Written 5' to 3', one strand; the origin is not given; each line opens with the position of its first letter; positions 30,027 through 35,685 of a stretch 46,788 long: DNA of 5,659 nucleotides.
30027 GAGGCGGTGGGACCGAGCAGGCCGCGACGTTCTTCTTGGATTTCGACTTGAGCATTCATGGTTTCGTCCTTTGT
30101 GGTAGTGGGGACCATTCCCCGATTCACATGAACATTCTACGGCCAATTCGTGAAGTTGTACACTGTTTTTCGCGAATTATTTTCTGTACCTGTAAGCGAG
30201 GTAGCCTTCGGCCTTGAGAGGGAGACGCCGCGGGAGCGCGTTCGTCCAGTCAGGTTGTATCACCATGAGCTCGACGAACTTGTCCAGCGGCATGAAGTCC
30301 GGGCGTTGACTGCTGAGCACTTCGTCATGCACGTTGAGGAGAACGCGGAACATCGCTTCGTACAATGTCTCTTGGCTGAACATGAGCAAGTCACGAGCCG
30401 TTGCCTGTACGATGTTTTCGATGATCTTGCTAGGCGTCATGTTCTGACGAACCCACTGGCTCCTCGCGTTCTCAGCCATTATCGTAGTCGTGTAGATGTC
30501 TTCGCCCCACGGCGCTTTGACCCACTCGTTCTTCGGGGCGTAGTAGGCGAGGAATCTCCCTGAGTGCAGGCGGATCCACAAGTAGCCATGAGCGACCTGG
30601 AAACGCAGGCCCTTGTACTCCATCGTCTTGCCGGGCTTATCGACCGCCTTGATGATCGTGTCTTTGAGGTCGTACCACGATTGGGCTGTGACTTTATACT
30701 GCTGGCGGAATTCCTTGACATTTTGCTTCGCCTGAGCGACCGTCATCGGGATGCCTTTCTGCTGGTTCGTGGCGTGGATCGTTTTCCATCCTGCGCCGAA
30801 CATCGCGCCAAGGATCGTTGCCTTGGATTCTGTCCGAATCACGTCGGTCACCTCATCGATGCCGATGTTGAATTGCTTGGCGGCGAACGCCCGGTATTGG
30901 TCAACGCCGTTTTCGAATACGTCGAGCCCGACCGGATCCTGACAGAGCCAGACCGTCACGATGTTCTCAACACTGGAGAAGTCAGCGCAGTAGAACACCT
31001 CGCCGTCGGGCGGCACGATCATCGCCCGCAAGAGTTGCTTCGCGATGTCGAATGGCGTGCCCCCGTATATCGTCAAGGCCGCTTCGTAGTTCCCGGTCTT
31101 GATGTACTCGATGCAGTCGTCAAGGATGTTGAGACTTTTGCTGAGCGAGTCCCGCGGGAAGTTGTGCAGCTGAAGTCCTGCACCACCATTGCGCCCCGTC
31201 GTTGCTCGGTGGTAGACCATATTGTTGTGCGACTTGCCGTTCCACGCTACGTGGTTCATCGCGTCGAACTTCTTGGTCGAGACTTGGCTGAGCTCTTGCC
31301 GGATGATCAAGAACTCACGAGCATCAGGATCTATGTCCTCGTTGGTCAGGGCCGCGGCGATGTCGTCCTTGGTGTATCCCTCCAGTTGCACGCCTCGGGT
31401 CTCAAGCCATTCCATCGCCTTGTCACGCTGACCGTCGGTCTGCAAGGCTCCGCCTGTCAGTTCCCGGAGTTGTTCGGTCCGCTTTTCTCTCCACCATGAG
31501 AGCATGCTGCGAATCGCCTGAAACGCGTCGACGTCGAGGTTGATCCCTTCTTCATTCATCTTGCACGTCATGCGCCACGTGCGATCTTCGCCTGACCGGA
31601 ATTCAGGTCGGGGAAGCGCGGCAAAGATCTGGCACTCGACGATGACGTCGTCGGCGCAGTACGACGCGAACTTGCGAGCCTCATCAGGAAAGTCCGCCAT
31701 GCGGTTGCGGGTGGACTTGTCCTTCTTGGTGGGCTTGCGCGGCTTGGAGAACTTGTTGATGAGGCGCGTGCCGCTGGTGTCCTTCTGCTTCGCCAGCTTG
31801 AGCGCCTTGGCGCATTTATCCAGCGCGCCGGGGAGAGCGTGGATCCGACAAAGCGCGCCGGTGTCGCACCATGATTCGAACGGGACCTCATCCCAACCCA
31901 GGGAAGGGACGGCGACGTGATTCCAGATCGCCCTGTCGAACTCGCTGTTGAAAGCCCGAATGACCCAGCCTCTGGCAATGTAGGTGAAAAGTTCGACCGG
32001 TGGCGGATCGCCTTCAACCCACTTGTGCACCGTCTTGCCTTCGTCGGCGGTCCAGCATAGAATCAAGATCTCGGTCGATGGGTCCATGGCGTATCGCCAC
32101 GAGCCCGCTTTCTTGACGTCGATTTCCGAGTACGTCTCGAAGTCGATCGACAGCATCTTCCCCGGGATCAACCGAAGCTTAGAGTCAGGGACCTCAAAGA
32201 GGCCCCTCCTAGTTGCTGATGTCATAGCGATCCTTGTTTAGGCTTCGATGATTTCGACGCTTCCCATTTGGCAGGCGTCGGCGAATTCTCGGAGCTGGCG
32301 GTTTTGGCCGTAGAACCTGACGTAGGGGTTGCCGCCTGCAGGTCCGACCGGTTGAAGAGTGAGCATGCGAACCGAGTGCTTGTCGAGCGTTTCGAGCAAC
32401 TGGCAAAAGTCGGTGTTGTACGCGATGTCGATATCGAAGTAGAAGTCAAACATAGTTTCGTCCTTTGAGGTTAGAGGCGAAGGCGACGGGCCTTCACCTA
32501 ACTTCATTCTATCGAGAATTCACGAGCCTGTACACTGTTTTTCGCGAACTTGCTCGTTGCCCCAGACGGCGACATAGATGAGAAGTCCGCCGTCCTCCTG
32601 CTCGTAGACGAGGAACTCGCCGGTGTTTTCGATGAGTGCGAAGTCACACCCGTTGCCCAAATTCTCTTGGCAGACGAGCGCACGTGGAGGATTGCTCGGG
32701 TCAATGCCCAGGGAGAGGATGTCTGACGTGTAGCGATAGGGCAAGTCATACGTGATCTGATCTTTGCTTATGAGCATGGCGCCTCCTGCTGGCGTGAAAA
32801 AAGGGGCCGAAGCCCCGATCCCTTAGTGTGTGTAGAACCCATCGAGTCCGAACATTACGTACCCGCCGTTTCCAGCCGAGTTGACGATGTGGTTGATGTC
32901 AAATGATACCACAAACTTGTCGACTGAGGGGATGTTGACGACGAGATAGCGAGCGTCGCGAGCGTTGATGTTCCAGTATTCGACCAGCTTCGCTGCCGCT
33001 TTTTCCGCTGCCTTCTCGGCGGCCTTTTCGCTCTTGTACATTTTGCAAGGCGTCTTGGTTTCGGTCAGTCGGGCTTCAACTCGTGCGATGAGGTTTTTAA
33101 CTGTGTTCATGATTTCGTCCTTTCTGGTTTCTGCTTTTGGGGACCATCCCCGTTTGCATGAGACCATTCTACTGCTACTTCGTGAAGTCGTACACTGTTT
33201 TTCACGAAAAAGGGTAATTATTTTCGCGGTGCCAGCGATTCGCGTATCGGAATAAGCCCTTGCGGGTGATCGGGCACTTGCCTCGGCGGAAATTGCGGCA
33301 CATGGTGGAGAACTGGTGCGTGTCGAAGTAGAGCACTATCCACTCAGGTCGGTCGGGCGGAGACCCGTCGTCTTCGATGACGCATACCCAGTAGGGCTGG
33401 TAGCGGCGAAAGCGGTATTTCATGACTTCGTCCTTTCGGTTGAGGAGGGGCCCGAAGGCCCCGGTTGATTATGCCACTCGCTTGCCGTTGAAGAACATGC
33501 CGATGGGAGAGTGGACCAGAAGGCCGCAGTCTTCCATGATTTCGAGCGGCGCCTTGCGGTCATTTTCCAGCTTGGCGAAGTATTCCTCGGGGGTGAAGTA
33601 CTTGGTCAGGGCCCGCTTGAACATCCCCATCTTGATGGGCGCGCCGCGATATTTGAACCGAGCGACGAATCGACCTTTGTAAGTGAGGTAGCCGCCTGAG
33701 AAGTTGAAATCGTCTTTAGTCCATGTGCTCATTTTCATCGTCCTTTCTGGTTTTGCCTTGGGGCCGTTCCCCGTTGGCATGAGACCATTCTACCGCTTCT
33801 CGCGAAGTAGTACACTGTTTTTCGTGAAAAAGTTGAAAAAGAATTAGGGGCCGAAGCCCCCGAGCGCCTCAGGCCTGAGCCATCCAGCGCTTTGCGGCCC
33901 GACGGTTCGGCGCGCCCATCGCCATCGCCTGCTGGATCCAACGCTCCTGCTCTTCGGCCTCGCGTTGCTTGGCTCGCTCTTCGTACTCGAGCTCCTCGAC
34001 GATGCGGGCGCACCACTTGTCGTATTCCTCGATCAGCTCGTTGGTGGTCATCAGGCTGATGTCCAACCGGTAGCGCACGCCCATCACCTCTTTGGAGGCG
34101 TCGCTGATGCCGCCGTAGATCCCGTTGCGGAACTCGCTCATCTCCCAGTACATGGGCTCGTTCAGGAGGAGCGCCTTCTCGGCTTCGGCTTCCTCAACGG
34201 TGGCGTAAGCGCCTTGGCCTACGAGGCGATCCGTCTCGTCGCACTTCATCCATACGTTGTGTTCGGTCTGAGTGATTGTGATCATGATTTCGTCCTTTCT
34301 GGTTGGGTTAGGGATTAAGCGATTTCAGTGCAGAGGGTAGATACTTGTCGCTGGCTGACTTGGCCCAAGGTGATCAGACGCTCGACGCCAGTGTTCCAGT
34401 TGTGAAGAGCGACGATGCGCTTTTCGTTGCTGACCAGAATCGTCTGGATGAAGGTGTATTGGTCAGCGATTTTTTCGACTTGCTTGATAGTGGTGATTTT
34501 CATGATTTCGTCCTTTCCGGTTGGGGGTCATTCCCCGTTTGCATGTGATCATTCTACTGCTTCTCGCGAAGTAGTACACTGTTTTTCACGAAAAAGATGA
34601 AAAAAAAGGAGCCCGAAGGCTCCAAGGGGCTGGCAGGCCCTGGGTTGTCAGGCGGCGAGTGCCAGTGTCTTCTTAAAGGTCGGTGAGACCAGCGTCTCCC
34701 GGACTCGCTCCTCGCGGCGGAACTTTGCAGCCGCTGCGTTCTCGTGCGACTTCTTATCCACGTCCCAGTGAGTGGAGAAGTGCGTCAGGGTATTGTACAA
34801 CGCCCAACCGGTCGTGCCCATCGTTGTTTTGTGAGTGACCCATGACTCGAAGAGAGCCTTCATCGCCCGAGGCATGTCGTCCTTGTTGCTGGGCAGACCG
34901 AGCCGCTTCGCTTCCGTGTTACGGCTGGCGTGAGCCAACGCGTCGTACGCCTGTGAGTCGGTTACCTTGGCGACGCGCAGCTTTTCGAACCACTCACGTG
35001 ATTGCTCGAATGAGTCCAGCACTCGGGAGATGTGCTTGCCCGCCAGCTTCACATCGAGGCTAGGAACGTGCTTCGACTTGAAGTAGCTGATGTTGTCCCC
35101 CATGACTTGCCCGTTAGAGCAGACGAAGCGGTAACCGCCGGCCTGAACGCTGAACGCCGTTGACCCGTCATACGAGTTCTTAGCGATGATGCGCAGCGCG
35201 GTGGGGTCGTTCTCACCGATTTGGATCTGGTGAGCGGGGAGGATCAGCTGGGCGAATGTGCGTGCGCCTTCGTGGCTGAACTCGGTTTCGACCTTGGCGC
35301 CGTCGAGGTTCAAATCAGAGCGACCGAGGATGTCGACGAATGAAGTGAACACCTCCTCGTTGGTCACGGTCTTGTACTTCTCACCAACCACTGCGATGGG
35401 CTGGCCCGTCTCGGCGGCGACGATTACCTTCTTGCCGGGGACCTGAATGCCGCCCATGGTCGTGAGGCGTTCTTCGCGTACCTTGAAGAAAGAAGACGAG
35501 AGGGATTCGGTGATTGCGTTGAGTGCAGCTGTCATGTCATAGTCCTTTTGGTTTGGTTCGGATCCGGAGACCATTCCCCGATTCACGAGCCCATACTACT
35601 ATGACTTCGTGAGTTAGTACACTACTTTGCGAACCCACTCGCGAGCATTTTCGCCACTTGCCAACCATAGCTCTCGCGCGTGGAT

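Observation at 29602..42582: Early region built from a repeated ~43-bp promoter-operator cassette (10 good copies, 1 degenerate)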

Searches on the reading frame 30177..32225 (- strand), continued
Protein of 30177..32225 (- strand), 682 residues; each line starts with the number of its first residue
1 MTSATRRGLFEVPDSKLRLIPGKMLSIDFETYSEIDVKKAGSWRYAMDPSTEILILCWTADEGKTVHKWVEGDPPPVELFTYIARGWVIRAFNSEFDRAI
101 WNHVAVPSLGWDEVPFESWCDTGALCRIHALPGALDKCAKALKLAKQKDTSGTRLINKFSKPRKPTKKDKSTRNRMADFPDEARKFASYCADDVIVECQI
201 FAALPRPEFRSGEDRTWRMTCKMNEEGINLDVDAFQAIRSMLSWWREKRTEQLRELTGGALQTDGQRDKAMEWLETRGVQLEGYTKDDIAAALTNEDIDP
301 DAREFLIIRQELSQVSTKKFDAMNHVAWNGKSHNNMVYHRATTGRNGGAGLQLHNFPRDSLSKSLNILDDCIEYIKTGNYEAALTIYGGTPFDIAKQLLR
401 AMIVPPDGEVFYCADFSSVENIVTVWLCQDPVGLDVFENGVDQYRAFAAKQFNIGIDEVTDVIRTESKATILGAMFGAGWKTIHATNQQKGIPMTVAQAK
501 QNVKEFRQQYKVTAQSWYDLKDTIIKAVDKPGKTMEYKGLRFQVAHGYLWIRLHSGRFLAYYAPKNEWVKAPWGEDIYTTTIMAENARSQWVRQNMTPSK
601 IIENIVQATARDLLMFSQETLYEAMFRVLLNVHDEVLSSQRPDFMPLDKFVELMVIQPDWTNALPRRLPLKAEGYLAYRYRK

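Call 54: find_encoding_contigs(protein=P0004, flank=10000, max_places=1)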
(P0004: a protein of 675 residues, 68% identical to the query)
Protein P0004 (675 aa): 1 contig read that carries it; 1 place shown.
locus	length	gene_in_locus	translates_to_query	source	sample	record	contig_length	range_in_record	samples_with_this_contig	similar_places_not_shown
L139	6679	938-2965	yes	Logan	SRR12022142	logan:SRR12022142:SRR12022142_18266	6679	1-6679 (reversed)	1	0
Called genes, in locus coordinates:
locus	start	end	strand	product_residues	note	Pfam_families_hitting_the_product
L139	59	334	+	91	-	-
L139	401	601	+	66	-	-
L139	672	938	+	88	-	PF01381:HTH_3 (weak)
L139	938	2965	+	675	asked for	PF00476:DNA_pol_A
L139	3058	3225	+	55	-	-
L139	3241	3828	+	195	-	-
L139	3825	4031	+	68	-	-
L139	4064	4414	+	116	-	-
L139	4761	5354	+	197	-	PF25188:Tad6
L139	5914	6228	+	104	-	PF19905:DUF6378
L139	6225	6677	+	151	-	?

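Call 55: find_encoding_contigs(protein=P0012, flank=10000, max_places=1)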
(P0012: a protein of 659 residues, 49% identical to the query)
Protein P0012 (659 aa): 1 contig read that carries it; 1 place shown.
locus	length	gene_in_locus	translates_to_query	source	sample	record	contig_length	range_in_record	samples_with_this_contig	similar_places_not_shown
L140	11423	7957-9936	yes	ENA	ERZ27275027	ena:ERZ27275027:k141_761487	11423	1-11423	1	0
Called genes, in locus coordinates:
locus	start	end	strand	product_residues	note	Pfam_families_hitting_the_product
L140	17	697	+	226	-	PF06067:DUF932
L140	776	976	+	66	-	-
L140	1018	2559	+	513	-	PF00176:SNF2-rel_dom, PF04851:ResIII (faint), PF00271:Helicase_C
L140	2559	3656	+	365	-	PF10926:DUF2800, PF12705:PDDEXK_1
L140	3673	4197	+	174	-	PF10991:Enc34_ssDNA-bd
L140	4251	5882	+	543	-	PF02543:Carbam_trans_N, PF16861:Carbam_trans_C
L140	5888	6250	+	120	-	PF01503:PRA-PH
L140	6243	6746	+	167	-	-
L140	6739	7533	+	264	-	PF00303:Thymidylat_synt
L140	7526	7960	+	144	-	PF00383:dCMP_cyt_deam_1, PF14437:MafB19-deam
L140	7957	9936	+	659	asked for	PF00476:DNA_pol_A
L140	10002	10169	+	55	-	-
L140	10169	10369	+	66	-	-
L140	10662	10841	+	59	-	-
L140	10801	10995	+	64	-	-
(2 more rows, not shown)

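Call 58: find_related_loci(query=A1, collection=genome_contigs, flank=10000)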
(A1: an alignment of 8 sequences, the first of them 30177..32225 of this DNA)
Query A1 (682 aa) in genome_contigs; peptide patterns used: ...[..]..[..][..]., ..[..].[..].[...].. (x = any residue, [..] = any of these).
36 stretches matched a pattern; 3 encode a relative of the query (tblastn E <= 1e-3); 3 distinct loci.
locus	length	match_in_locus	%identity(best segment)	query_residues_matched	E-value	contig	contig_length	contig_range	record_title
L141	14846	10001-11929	30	28-682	5e-85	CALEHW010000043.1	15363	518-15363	MAG TPA_asm: uncultured Methylophaga sp. isolate SRR5839047_bin.31_CONCOCT_v1.1_MAG genome assembly, contig: ERZ1030316.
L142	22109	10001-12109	26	21-682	6e-49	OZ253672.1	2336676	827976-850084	MAG: Paracoccaceae bacterium isolate 24d6c3df-87c2-45f5-99c2-9d2f7ae216e9 genome assembly, chromosome: 1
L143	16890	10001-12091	24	16-682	9e-44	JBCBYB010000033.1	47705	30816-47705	MAG: Pseudomonadota bacterium isolate J06656_1 NODE_33_length_47705_cov_9.814752, whole genome shotgun sequence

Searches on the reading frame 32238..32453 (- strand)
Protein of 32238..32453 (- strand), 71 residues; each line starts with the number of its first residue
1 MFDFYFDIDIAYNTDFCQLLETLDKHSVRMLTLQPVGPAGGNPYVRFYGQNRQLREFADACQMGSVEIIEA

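Call 23: search_protein_families(library=pfam, proteins=[window:32238-32453:-], max_evalue=0.05)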
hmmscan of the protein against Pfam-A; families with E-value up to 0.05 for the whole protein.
window:32238-32453:- (71 aa): 0 families

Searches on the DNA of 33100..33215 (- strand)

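Call 95: search_dna_similar(query=window:33100-33215:-, collection=phages, mode=distant, max_evalue=0.01, max_rows=10)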
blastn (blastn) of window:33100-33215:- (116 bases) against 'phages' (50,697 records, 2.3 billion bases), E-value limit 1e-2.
No match.

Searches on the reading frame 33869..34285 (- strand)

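Call 23: search_protein_families(library=pfam, proteins=[window:33869-34285:-], max_evalue=0.05)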
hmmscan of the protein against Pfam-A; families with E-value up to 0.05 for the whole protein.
window:33869-34285:- (138 aa): 1 family
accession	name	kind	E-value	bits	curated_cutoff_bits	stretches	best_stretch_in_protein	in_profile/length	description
PF13420.13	Acetyltransf_4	-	0.0092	16.5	24.3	0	7-40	46-79/155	Acetyltransferase (GNAT) domain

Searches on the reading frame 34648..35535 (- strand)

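Call 11: search_protein_families(library=pfam, proteins=[window:34648-35535:-], max_evalue=0.01)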
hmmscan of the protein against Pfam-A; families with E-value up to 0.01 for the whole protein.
window:34648-35535:- (295 aa): 1 family
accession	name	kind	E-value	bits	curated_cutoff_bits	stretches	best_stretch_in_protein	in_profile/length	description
PF06067.16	DUF932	-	8.4e-29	101.4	23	1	47-264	2-216/227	Domain of unknown function (DUF932)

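Call 12: search_protein_families(library=phrogs, proteins=[window:34648-35535:-], max_evalue=0.001)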
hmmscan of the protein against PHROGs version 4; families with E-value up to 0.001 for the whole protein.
window:34648-35535:- (295 aa): 5 families
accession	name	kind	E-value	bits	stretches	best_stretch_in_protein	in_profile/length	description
phrog_1221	-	unknown function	2.7e-34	119.8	1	18-292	63-342/355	-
phrog_12094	-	unknown function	6.1e-10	39.7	1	92-228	77-208/281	-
phrog_1362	-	unknown function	3.5e-06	27.4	1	34-147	129-250/391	-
phrog_21518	-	unknown function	6e-06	26.9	1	45-210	46-212/285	-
phrog_38703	-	unknown function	0.00065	20.7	0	45-149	46-150/170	-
